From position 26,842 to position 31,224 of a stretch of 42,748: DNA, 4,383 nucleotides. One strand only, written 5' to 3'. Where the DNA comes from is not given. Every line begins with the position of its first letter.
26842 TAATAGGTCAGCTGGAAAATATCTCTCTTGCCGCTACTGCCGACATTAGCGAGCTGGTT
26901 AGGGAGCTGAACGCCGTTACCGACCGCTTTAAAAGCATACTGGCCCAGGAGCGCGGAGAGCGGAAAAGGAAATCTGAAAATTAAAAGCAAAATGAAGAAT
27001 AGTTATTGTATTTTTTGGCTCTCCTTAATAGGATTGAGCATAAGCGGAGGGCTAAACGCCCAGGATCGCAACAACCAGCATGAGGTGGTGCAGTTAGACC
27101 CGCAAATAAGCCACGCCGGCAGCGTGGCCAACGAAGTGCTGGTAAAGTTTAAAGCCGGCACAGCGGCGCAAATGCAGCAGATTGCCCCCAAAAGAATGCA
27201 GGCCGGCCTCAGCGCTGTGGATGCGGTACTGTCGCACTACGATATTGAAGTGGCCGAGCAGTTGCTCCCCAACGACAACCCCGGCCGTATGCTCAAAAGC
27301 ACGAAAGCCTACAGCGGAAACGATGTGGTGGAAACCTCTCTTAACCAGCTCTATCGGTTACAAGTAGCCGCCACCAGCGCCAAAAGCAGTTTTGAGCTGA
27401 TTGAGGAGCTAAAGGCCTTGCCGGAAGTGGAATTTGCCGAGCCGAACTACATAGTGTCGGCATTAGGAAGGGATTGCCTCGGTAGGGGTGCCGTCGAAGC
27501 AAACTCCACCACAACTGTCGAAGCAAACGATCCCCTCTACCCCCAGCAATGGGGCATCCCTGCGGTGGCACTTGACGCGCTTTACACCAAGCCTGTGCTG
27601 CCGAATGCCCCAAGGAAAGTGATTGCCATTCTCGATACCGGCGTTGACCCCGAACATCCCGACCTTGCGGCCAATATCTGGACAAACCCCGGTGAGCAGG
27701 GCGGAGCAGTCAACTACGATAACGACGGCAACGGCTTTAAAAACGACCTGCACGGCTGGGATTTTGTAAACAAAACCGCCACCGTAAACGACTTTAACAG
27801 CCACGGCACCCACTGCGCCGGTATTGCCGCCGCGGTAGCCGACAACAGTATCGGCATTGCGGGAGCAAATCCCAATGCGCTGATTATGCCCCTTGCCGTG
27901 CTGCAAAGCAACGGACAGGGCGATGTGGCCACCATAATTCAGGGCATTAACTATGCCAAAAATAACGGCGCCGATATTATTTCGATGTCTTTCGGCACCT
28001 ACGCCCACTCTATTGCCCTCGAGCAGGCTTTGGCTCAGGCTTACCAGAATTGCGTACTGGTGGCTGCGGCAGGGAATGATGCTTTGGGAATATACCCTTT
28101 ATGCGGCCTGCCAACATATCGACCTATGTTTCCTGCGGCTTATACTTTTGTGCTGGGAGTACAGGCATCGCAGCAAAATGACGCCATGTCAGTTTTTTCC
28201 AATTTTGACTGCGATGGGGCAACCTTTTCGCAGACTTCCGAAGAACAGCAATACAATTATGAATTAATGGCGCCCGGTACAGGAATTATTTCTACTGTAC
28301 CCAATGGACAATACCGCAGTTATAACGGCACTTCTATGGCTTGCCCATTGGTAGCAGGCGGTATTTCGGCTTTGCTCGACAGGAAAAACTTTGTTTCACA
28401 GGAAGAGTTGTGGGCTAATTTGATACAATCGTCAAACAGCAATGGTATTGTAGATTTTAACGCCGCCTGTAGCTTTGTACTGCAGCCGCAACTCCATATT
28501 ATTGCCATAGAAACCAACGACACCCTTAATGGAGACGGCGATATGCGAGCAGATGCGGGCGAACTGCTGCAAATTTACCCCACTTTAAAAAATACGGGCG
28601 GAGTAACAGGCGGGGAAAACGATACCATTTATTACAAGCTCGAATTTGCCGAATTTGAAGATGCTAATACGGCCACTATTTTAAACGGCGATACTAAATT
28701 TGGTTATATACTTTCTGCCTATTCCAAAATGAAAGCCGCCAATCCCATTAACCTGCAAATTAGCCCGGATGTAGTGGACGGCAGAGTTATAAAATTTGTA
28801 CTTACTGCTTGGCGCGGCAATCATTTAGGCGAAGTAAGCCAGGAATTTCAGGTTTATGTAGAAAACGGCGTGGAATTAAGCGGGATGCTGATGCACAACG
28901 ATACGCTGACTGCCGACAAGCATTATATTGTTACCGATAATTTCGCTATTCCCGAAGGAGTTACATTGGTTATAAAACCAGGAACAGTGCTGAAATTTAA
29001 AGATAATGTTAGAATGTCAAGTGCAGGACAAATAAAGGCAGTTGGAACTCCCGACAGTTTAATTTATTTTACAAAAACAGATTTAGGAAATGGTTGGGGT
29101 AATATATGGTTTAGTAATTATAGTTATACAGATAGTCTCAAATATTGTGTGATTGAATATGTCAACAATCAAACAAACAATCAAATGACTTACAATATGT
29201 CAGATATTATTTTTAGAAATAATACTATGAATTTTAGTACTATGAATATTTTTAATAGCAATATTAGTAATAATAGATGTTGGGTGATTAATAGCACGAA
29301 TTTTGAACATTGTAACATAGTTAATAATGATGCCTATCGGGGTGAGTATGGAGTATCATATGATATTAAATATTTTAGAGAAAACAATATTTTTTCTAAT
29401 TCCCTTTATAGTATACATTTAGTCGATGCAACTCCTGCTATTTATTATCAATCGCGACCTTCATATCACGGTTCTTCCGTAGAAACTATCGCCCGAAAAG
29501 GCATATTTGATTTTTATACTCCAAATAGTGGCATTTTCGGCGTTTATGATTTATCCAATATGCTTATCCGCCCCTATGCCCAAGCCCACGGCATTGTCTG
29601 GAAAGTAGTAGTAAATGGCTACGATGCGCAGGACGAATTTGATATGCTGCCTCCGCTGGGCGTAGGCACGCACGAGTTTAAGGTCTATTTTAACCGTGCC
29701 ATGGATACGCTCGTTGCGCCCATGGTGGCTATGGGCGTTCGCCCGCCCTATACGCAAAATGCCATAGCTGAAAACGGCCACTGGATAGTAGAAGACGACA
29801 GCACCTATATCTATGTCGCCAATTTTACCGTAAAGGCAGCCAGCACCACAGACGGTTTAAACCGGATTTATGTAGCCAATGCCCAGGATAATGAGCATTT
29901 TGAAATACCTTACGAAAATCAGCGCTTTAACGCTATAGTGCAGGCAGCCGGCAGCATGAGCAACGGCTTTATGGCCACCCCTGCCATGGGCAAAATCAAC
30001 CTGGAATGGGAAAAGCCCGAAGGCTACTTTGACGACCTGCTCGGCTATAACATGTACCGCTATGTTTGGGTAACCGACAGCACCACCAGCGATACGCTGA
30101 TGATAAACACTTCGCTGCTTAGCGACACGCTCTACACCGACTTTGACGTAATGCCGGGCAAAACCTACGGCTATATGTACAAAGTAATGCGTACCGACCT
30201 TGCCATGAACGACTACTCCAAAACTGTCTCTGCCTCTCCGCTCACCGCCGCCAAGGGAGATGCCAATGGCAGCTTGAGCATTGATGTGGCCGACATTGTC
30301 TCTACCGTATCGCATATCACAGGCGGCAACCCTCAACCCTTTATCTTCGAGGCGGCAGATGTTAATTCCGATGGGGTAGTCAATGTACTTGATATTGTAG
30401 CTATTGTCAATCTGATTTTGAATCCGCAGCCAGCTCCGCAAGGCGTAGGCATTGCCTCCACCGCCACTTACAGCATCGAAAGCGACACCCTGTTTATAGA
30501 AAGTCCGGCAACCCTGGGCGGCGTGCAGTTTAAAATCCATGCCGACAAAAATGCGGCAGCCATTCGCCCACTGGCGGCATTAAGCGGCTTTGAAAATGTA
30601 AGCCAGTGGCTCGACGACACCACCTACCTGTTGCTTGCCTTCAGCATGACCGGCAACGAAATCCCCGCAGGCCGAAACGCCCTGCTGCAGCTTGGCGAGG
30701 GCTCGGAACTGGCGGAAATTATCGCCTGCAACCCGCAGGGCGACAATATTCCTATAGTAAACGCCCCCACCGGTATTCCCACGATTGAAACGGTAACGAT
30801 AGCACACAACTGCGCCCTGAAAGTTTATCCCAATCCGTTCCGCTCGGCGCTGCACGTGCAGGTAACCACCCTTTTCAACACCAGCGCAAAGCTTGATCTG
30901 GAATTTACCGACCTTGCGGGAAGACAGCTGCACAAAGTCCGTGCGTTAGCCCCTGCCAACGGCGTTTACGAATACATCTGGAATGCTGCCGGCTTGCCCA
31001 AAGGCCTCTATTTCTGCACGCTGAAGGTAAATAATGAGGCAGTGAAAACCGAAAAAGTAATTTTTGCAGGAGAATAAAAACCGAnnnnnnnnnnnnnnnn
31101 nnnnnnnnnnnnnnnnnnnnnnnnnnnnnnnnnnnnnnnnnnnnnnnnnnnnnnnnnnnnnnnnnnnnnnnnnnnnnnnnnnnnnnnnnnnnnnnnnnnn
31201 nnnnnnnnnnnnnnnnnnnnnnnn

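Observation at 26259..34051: Dockerin-bearing S8 protease next to a three-cohesin scaffold, both T9SS-sorted: a candidate cell-surface protease-assembly system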

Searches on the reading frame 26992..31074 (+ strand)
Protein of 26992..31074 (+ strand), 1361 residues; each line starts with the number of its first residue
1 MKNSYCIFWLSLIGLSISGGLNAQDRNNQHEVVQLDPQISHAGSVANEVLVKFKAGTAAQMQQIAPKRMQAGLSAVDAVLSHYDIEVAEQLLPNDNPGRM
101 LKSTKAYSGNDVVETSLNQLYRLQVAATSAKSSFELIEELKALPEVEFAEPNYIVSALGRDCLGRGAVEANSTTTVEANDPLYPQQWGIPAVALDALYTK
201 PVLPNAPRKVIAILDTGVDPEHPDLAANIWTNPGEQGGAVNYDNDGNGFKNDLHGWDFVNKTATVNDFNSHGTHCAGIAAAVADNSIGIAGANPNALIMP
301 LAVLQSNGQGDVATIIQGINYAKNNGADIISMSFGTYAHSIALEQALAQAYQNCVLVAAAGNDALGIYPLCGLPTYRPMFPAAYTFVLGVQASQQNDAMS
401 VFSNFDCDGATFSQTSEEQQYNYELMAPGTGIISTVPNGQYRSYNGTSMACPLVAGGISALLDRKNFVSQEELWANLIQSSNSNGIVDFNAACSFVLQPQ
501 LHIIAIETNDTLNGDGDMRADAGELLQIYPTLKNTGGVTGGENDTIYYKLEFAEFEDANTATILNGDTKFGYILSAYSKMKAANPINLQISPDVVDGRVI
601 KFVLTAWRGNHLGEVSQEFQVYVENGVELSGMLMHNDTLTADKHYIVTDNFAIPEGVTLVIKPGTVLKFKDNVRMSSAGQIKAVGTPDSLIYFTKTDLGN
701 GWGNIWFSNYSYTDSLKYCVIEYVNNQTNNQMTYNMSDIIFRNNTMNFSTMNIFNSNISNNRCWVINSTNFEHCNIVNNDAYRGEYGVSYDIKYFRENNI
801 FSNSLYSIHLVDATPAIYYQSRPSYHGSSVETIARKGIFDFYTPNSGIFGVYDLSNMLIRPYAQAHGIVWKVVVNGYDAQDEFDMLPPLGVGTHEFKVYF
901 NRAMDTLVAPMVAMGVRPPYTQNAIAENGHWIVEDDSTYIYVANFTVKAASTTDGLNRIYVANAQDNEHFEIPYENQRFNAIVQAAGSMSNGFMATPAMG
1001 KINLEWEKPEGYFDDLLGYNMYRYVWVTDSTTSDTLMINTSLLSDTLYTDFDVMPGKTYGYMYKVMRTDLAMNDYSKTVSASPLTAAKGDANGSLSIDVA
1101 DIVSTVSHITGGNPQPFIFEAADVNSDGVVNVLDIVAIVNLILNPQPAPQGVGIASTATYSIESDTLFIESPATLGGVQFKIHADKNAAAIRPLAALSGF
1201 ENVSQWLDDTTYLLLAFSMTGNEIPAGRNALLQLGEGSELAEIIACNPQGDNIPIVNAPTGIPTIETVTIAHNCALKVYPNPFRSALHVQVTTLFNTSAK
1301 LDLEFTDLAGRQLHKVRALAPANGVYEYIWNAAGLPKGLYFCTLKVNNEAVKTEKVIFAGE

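Call 3: search_protein_families(library=pfam, proteins=[window:26992-31074:+], max_evalue=0.1)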
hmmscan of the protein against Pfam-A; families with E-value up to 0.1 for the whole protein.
window:26992-31074:+ (1361 aa): 6 families
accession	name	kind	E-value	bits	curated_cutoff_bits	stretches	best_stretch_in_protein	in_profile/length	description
PF00082.27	Peptidase_S8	-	2.7e-47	161.9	21.8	1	210-484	5-276/288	Subtilase family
PF18962.6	Por_Secre_tail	-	1.1e-06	29.2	27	1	1278-1357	1-74/75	Secretion system C-terminal sorting domain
PF00404.24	Dockerin_1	-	4.7e-05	23.9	22.9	1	1088-1142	1-56/57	Dockerin type I domain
PF22148.1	Fervidolysin_NPro-like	-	0.00031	21.5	21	0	129-152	58-81/81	Fervidolysin N-terminal prodomain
PF16361.10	Peptidase_S8_N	-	0.0039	18.1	30.5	1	49-188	3-137/142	N-terminal of Subtilase family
PF13499.12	EF-hand_7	-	0.017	15.9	30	1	1090-1137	12-64/67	EF-hand domain pair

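Call 4: search_protein_families(library=ncbifam, proteins=[window:26992-31074:+], max_evalue=0.1)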
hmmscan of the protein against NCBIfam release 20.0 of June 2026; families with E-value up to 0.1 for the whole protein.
window:26992-31074:+ (1361 aa): 7 families
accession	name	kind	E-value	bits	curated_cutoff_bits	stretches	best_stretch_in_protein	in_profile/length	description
TIGR03921.1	T7SS_mycosin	equivalog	2.5e-31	109.1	278.75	1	252-465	33-247/353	type VII secretion-associated serine protease mycosin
NF033595.1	denti_PrtP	equivalog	1.3e-15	57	300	2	343-463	346-458/606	dentilisin complex serine proteinase subunit PrtP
NF049966.1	QH_SP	equivalog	1.3e-14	54.1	165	1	289-484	50-214/219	subtilisin-like serine protease QhpE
TIGR03895.1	protease_PatA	subfamily_domain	4.7e-11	42.1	421.05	1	271-462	1-176/606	PatA/PatG family cyanobactin maturation protease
NF051851.1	AtpSerPepEprS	equivalog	6.5e-09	34.4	1700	1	425-473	281-329/988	autotransporter serine peptidase EprS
NF040553.1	SGO_0316_fam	subfamily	9.8e-09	33.4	1400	2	258-364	347-465/1486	SGO_0316/SGO_0317 family LPXTG-anchored serine peptidase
TIGR04183.1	Por_Secre_tail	domain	5e-07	29.6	23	1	1278-1357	1-70/72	T9SS type A sorting domain-containing protein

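Call 22: find_related_loci(query=window:26992-31074:+, collection=genome_contigs, flank=10000)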
Query window:26992-31074:+ (1361 aa) in genome_contigs; peptide patterns used: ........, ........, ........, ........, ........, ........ (x = any residue, [..] = any of these).
41 stretches matched a pattern; 1 encode a relative of the query (tblastn E <= 1e-3); 1 distinct loci.
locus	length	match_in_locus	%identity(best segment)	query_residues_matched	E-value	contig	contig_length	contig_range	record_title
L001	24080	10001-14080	45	22-1357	0e+0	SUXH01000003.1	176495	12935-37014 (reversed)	MAG: Bacteroidales bacterium isolate SIG119 NODE_1449_length_176495_cov_34.954742, whole genome shotgun sequence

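Call 64: search_solved_structures(query=window:26992-31074:+, max_evalue=0.001)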
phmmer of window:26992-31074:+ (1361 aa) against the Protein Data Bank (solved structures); distinct sequences matched with E-value up to 0.001: 134 (the best 60 are shown).
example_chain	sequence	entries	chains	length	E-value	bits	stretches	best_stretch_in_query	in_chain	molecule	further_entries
3vv3_A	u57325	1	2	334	2.7e-34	121.5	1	195-488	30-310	Deseasin MCP-01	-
4lvn_A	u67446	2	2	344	3.5e-31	111.2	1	179-461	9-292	Subtilisin-like serine protease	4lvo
8pol_A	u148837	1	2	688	1.6e-30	109.1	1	175-461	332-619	Subtilisin-like protease 1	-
1thm_A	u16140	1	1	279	3.1e-30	108.1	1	253-462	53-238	THERMITASE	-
1tec_E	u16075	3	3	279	3.9e-30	107.7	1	254-462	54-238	THERMITASE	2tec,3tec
8cp0_A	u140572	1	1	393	5.1e-29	104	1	172-459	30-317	subtilisin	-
4tr2_A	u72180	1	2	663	8.8e-29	103.3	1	171-459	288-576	Subtilisin-like 1 serine protease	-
8qke_A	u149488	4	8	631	1.2e-28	102.9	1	171-459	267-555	subtilisin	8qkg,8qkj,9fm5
8coy_A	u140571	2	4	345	1.3e-28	102.7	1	177-459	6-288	subtilisin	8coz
1dbi_A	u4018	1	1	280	3.6e-28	101.2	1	252-463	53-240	AK.1 SERINE PROTEASE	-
7y6m_C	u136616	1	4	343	8.3e-28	100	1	210-470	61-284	Intracellular serine protease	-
1bh6_A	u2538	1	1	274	5.9e-27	97.2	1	255-477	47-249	SUBTILISIN DY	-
1c3l_A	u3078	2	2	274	7.1e-27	96.9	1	253-472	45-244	SUBTILISIN-CARLSBERG | Subtilisin Carlsberg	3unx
4gi3_A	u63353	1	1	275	1e-26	96.4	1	254-472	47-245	KerA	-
3qtl_A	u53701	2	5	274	1.1e-26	96.4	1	254-472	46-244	Subtilisin-like serin protease | KerA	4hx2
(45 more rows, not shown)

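Call 66: search_protein_families(library=pfam, proteins=[L001:16318-16968:+, L001:14253-16292:+], max_evalue=0.01)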
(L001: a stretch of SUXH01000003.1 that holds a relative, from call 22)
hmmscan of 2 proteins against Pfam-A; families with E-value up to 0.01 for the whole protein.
L001:16318-16968:+ (217 aa): 0 families

L001:14253-16292:+ (680 aa): 7 families
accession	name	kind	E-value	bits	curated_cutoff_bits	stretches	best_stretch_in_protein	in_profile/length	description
PF22544.2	HYDIN_VesB_CFA65-like_Ig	-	4.4e-17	62.6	25.5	2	159-244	7-93/100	HYDIN/CFA65/VesB-like, Ig-like domain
PF15780.11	ASH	-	1.6e-14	54.3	27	2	161-242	13-96/98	Abnormal spindle-like microcephaly-assoc'd, ASPM-SPD-2-Hydin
PF07610.17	DUF1573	-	7.8e-13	48.7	26.1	2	391-484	5-97/98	Protein of unknown function (DUF1573)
PF00404.24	Dockerin_1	-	5.1e-12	46.2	22.9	1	622-671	1-52/57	Dockerin type I domain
PF22073.2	Cep192_D4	-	8.1e-07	29.7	35.5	0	155-237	4-95/112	Cep192 domain 4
PF07705.17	CARDB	-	1.6e-05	25.5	22.7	1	404-467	20-83/101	CARDB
PF22067.2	Cep192_D3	-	3.8e-05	24.2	27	0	168-223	14-70/99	Cep192 domain 3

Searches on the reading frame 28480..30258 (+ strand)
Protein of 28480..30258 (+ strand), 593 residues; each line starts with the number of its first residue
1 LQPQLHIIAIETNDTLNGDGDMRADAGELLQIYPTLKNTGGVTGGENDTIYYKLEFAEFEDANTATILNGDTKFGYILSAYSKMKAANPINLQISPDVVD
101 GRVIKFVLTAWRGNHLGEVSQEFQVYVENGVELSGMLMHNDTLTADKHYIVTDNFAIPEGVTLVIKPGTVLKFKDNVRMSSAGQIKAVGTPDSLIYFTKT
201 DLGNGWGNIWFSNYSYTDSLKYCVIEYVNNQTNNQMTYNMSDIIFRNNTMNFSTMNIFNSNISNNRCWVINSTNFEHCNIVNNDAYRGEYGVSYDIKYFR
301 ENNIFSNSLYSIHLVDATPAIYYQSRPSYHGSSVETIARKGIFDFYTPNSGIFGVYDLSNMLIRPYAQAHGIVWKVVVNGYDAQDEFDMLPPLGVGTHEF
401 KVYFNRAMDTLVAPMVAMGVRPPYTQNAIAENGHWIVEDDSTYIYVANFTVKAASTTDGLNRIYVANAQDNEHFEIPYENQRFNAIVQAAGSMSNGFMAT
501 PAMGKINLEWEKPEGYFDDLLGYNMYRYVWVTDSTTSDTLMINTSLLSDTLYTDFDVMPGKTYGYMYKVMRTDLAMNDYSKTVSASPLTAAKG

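Call 6: search_protein_families(library=pfam, proteins=[window:28480-30258:+], max_evalue=10)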
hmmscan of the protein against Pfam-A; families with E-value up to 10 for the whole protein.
seq(593 aa): 1 family
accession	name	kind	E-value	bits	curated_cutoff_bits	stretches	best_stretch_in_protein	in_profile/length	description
PF16959.10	Collectrin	-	0.034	14.3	27.1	1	214-261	25-72/154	Renal amino acid transporter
